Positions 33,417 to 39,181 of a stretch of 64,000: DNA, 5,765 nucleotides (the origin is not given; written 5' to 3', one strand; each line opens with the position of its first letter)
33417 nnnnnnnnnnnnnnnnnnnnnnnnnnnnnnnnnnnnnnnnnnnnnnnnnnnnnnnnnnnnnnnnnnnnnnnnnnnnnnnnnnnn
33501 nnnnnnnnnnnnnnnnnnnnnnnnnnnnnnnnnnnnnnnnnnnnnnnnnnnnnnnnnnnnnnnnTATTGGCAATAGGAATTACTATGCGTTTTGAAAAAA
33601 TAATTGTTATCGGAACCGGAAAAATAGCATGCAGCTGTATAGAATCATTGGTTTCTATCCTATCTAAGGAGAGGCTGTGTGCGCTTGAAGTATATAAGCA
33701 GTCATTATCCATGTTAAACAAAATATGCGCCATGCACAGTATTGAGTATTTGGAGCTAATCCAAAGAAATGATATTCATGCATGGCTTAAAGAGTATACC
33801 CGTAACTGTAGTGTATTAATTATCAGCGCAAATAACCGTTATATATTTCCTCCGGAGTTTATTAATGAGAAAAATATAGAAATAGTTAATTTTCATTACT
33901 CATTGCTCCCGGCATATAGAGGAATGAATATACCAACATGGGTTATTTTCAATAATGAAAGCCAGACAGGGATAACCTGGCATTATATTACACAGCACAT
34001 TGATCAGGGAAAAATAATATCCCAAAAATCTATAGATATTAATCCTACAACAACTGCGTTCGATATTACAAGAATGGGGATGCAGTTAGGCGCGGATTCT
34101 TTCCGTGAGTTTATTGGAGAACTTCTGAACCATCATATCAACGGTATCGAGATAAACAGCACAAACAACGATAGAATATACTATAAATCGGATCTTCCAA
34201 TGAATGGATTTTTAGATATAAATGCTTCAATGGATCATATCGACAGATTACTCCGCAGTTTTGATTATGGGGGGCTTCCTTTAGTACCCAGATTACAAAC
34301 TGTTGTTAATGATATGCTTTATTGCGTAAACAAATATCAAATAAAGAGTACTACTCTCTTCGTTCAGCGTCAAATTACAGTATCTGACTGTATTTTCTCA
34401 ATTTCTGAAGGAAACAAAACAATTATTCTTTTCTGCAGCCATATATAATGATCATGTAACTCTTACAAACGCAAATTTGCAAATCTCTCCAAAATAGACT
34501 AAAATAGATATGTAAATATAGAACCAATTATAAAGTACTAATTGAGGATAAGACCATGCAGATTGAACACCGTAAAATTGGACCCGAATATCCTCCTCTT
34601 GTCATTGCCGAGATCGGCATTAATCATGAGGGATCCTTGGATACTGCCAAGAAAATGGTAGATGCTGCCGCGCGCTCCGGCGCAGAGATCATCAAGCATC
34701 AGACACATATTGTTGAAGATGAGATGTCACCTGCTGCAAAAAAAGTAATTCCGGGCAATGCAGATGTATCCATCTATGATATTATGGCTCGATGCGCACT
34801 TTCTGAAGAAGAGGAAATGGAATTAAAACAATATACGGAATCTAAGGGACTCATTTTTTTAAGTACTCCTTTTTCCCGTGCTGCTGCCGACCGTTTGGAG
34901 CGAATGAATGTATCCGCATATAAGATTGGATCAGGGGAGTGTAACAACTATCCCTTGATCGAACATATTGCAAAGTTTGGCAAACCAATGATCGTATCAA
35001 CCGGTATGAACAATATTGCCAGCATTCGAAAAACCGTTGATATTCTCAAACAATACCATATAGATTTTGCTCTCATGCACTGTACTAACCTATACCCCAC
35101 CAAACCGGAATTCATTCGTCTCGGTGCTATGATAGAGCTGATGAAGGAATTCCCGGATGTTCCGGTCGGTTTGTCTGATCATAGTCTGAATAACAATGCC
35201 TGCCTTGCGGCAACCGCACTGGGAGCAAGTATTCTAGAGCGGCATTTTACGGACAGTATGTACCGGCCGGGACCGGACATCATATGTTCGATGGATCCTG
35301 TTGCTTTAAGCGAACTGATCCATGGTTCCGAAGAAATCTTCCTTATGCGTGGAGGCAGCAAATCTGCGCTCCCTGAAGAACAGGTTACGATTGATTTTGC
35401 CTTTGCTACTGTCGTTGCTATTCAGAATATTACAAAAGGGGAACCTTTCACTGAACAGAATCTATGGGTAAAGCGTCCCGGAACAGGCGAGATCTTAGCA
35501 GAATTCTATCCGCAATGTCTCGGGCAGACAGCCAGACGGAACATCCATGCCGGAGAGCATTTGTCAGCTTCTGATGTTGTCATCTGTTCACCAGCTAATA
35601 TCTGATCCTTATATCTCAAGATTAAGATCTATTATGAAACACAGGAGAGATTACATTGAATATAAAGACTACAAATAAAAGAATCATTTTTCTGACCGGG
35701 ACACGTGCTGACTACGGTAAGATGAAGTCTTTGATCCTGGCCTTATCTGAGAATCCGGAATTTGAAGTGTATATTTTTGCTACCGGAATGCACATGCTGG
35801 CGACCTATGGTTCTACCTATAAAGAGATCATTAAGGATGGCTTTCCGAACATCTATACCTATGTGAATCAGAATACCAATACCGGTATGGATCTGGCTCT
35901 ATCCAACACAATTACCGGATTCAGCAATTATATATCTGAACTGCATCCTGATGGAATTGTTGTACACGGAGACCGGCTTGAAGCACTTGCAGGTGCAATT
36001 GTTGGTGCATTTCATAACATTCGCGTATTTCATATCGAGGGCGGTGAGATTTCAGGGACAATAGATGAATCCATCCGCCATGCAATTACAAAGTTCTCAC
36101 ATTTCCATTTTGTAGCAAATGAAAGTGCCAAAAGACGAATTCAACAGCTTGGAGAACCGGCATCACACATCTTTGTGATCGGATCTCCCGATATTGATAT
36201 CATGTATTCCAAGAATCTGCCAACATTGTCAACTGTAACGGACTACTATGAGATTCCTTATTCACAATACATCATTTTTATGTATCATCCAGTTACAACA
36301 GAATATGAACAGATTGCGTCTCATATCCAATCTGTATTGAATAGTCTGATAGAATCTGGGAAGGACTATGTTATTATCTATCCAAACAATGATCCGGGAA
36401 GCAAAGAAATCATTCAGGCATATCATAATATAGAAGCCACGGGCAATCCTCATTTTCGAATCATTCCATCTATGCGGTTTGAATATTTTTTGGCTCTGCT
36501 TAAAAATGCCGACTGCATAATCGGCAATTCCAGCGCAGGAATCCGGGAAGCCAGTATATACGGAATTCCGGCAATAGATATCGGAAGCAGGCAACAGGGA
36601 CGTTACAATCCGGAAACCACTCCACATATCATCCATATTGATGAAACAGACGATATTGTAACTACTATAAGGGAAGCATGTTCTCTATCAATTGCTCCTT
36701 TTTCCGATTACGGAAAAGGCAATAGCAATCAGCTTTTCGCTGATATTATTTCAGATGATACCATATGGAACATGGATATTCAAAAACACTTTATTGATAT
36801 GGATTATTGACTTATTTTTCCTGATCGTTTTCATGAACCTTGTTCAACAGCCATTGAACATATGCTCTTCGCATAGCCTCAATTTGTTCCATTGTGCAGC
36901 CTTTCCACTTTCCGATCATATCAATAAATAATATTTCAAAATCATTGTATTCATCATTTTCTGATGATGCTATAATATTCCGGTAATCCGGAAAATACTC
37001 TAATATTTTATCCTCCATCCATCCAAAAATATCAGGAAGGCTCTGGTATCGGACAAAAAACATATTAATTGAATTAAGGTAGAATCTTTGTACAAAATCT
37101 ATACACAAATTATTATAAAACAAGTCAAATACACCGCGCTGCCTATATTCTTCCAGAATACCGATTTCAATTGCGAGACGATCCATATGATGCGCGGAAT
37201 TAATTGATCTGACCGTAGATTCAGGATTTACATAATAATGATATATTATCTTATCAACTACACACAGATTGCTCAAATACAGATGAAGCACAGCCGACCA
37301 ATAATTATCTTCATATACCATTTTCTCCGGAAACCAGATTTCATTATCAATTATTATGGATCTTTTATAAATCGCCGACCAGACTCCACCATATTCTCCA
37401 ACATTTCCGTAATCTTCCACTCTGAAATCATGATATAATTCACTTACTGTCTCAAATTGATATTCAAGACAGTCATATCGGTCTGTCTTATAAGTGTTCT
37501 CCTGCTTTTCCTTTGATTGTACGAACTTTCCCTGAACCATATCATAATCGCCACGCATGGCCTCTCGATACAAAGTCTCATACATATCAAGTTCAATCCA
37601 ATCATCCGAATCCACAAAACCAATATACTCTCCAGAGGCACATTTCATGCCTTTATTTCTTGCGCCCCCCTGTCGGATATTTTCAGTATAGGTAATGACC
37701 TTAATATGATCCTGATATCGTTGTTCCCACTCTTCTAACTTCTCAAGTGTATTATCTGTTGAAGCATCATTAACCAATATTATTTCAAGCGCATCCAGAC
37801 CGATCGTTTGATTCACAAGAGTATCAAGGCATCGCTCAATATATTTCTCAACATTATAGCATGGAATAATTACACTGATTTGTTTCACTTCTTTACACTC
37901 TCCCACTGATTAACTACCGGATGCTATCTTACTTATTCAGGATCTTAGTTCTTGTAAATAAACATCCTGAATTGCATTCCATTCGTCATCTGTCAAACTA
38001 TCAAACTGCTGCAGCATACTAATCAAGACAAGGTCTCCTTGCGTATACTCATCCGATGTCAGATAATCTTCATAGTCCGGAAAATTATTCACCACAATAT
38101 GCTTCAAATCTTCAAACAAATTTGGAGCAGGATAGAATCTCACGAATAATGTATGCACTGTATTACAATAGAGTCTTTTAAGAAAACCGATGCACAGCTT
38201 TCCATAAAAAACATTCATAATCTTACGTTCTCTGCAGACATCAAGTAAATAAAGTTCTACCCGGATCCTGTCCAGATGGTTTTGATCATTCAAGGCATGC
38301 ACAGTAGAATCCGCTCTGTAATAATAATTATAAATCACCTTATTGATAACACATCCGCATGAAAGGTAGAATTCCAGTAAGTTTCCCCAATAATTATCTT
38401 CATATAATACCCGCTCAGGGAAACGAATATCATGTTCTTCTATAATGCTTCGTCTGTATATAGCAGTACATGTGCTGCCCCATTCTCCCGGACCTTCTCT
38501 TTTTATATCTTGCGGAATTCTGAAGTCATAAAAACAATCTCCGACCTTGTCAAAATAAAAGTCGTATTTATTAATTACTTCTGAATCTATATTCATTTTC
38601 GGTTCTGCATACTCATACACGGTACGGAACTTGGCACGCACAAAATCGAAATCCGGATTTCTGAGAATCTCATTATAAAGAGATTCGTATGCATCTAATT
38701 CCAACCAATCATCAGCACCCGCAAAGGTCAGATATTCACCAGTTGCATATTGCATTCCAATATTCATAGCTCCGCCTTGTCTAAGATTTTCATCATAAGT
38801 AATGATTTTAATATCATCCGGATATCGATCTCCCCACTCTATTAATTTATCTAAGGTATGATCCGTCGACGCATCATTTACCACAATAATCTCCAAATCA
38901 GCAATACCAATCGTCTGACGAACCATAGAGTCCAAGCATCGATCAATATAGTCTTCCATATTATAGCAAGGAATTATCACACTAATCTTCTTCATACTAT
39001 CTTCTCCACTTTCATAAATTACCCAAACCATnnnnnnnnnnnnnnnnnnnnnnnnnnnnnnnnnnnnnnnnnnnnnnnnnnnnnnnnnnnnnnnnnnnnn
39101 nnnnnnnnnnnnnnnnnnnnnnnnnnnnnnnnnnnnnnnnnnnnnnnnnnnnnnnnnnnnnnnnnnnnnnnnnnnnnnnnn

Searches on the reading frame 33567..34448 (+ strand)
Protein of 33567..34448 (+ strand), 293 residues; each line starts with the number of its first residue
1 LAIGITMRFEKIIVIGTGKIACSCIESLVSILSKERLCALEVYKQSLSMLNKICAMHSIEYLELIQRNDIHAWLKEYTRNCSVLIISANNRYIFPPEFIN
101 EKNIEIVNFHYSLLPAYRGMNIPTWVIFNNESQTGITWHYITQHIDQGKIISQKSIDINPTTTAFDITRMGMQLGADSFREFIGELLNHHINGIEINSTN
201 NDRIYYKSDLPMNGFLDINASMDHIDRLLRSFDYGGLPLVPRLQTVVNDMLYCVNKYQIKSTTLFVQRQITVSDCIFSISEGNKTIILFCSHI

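Call 4: search_protein_families(library=pfam, proteins=[window:33567-34448:+], max_evalue=0.01)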
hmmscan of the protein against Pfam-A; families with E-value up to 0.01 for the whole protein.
window:33567-34448:+ (293 aa): 1 family
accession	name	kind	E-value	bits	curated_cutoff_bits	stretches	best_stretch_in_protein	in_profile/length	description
PF00551.24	Formyl_trans_N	-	5.6e-18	65.8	26.1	1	74-170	71-168/181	Formyl transferase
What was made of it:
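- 33585..34448 (+): Sugar-type N-formyltransferase (287 aa). Formyl_trans_N E 5.6e-18 (call 4).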

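Call 5: search_protein_families(library=ncbifam, proteins=[window:33567-34448:+], max_evalue=0.01)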
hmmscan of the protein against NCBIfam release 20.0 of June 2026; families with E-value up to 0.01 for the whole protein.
window:33567-34448:+ (293 aa): 7 families
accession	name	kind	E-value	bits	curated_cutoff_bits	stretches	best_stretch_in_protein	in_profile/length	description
NF005998.1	PRK08125.1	equivalog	1.5e-19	69.8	777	1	51-232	46-224/649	bifunctional UDP-4-amino-4-deoxy-L-arabinose formyltransferase/UDP-glucuronic acid oxidase ArnA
NF005414.0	PRK06988.1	equivalog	1.3e-18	67.1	316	1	51-231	48-225/311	formyltransferase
TIGR00460.1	fmt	equivalog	5.5e-15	55.3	201.5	1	84-197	83-195/315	methionyl-tRNA formyltransferase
TIGR00639.1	PurN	equivalog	1.8e-13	50.5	150.1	1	67-165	64-163/192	phosphoribosylglycinamide formyltransferase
TIGR00655.1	PurU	equivalog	3.9e-12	46.4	285.95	1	83-174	162-253/280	formyltetrahydrofolate deformylase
NF004684.0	PRK06027.1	subfamily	4.3e-12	46.3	223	1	82-175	166-259/286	formyltetrahydrofolate deformylase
NF005755.0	PRK07579.1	equivalog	4.2e-10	39.8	238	1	58-201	43-182/245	dTDP-4-amino-4,6-dideoxyglucose formyltransferase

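Call 52: search_solved_structures(query=window:33585-34448:+, max_evalue=0.001)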
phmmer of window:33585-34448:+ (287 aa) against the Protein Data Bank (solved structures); distinct sequences matched with E-value up to 0.001: 62 (the best 60 are shown).
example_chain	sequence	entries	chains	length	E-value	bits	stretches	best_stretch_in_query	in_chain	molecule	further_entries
5vyr_A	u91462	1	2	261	2.1e-22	83.2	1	5-235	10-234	Gdp-mannose 4,6-dehydratase / gdp-4-amino-4,6-dideoxy-d-mannose formyltransferase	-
5vyt_A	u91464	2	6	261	3e-22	82.8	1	5-235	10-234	Gdp-mannose 4,6-dehydratase / gdp-4-amino-4,6-dideoxy-d-mannose formyltransferase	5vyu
5vys_A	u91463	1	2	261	2.6e-21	79.7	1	5-235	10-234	Gdp-mannose 4,6-dehydratase / gdp-4-amino-4,6-dideoxy-d-mannose formyltransferase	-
4xd1_A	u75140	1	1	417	1.1e-14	57.9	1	83-238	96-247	TDP-3-aminoquinovose-N-formyltransferase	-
4xcz_A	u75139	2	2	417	1.2e-14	57.8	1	83-238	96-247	TDP-3-aminoquinovose-N-formyltransferase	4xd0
5uij_A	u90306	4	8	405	1.9e-14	57.2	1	86-237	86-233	Formyltransferase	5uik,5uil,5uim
5uin_A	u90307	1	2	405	2.9e-14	56.6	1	86-237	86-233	Formyltransferase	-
7n7a_A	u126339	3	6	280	3.3e-11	46.5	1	96-230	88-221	Formyl_trans_N domain-containing protein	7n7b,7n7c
4lxq_A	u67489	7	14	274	9.9e-11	45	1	94-229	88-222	WlaRD, a sugar 3N-formyl transferase | WlaRD a sugar 3N formyltransferase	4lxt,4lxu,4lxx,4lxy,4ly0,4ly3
6pih_A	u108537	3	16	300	1.5e-10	44.4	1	67-217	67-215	Bifunctional polymyxin resistance protein ArnA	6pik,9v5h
1yrw_A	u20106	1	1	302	1.5e-10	44.4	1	67-217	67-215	protein ArnA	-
2bln_A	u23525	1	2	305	1.6e-10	44.3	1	67-217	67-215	PROTEIN YFBG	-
5j63_A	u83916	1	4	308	1.6e-10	44.3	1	67-217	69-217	Bifunctional polymyxin resistance protein ArnA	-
8gjh_A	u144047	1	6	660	1.6e-10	44.3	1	67-225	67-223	Bifunctional polymyxin resistance protein ArnA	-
1z7e_A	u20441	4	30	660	4.8e-10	42.7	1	67-216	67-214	protein ArnA | Bifunctional polymyxin resistance protein ArnA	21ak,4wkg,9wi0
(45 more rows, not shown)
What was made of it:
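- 33585..34448 (+): Best solved relatives are WbkC, the GDP-perosamine N-formyltransferase (2e-22), QdtF, WlaRD and ArnA; PseJ scores 9e-8 (call 52).
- On Sugar N-formyltransferase: The closest solved relatives are sugar N-formyltransferases (call 52).
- Closest known: Nucleotide-sugar N-formyltransferases. Same: Its best solved relatives are sugar N-formyltransferases (call 52).
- Closest known: Nucleotide-sugar N-formyltransferases. Different: This leaves open formylation of a carrier-bound amino acid, as in the LgrA F domain (E 3e-7, call 52).
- The formyltransferase is closest to sugar N-formyltransferases (call 52).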

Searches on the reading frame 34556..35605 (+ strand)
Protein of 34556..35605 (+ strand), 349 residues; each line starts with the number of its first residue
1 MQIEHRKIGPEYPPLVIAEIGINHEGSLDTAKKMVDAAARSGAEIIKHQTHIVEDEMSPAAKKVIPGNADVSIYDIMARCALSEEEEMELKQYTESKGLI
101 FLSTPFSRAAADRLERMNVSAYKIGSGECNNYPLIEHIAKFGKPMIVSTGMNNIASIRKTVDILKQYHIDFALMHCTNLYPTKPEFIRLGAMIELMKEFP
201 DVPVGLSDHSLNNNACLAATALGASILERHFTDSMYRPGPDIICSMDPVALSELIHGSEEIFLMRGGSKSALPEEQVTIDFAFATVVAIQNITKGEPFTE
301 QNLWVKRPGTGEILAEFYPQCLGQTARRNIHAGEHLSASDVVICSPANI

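Call 8: search_protein_families(library=pfam, proteins=[window:34556-35605:+], max_evalue=0.001)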
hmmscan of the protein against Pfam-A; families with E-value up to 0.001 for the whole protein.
window:34556-35605:+ (349 aa): 2 families
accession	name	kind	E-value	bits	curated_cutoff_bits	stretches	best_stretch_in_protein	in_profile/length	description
PF03102.20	NeuB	-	2.4e-70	237.2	22.1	1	34-267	1-238/241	NeuB family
PF08666.17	SAF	-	4.4e-12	46.8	21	1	286-342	4-63/63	SAF domain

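Call 43: search_protein_families(library=ncbifam, proteins=[window:34556-35605:+], max_evalue=0.00001)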
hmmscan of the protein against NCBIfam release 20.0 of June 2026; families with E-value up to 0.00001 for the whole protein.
window:34556-35605:+ (349 aa): 2 families
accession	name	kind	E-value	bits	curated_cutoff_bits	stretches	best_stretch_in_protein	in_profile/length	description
TIGR03569.1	NeuB_NnaB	equivalog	1.5e-116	389.1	399.65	1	15-336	2-329/329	N-acetylneuraminate synthase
TIGR03586.1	PseI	equivalog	9.2e-68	228.8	340.25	1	14-336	2-327/327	pseudaminic acid synthase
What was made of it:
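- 34556..35605 (+): NeuB/LegI-type nonulosonic acid synthase, probably in the same transcription unit. The NeuB_NnaB model scores 389 bits against 229 for PseI (call 43).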

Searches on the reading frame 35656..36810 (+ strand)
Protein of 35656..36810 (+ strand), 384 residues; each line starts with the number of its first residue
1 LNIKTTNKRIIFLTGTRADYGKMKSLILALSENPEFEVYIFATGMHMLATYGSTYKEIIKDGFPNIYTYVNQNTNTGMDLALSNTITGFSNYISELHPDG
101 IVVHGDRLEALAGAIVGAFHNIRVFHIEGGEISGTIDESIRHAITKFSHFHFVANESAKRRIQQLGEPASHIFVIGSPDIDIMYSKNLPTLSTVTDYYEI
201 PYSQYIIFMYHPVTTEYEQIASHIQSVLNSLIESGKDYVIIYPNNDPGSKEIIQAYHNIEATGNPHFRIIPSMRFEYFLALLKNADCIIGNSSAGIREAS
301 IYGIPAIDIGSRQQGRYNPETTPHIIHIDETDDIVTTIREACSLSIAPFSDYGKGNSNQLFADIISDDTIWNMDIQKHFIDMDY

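Call 8: search_protein_families(library=pfam, proteins=[window:35656-36810:+], max_evalue=0.001)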
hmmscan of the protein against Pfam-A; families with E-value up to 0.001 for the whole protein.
window:35656-36810:+ (384 aa): 3 families
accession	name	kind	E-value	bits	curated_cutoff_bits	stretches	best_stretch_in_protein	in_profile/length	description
PF02350.25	Epimerase_2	-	9.8e-73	245.4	30.6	1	29-365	2-346/347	UDP-N-acetylglucosamine 2-epimerase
PF04230.19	PS_pyruv_trans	-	0.00035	21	25.3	1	211-292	177-259/280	Polysaccharide pyruvyl transferase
PF04007.18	DUF354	-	0.0009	18.9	22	0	206-309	190-285/349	Protein of unknown function (DUF354)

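Call 43: search_protein_families(library=ncbifam, proteins=[window:35656-36810:+], max_evalue=0.00001)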
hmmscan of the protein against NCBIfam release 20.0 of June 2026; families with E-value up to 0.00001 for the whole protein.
window:35656-36810:+ (384 aa): 2 families
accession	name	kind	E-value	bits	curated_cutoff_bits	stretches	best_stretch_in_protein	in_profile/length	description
TIGR03568.1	NeuC_NnaA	equivalog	2.4e-123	411.6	235.9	1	8-365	1-365/365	UDP-N-acetylglucosamine 2-epimerase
TIGR00236.1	wecB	equivalog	1.6e-21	76.9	210.15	1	10-308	3-299/366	non-hydrolyzing UDP-N-acetylglucosamine 2-epimerase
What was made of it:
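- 35656..36810 (+): NeuC/LegG-type hydrolysing UDP-sugar 2-epimerase, last gene of the plus-strand block. The NeuC_NnaA model scores 412 bits (call 43).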

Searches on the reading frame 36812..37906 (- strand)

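Call 8: search_protein_families(library=pfam, proteins=[window:36812-37906:-], max_evalue=0.001)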
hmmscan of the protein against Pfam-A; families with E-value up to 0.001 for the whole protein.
window:36812-37906:- (364 aa): 3 families
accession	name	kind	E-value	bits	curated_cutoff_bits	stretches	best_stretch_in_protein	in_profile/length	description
PF00535.33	Glycos_transf_2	-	5.2e-37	127.8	23.3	1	11-158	1-137/168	Glycosyl transferase family 2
PF13641.12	Glyco_tranf_2_3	-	6.4e-13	49.7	27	1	9-156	2-147/230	Glycosyltransferase like family 2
PF10111.15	Glyco_tranf_2_2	-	1.1e-12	48.5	27.3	1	11-113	1-103/276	Glycosyltransferase like family 2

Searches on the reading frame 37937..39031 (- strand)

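Call 8: search_protein_families(library=pfam, proteins=[window:37937-39031:-], max_evalue=0.001)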
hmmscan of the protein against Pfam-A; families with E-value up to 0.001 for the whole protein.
window:37937-39031:- (364 aa): 3 families
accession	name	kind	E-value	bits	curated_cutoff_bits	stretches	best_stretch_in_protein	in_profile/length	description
PF00535.33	Glycos_transf_2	-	3.2e-30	105.7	23.3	1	17-155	1-132/168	Glycosyl transferase family 2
PF13641.12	Glyco_tranf_2_3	-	4.1e-10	40.5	27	1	16-110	3-99/230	Glycosyltransferase like family 2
PF10111.15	Glyco_tranf_2_2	-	9.5e-08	32.3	27.3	1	17-120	1-104/276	Glycosyltransferase like family 2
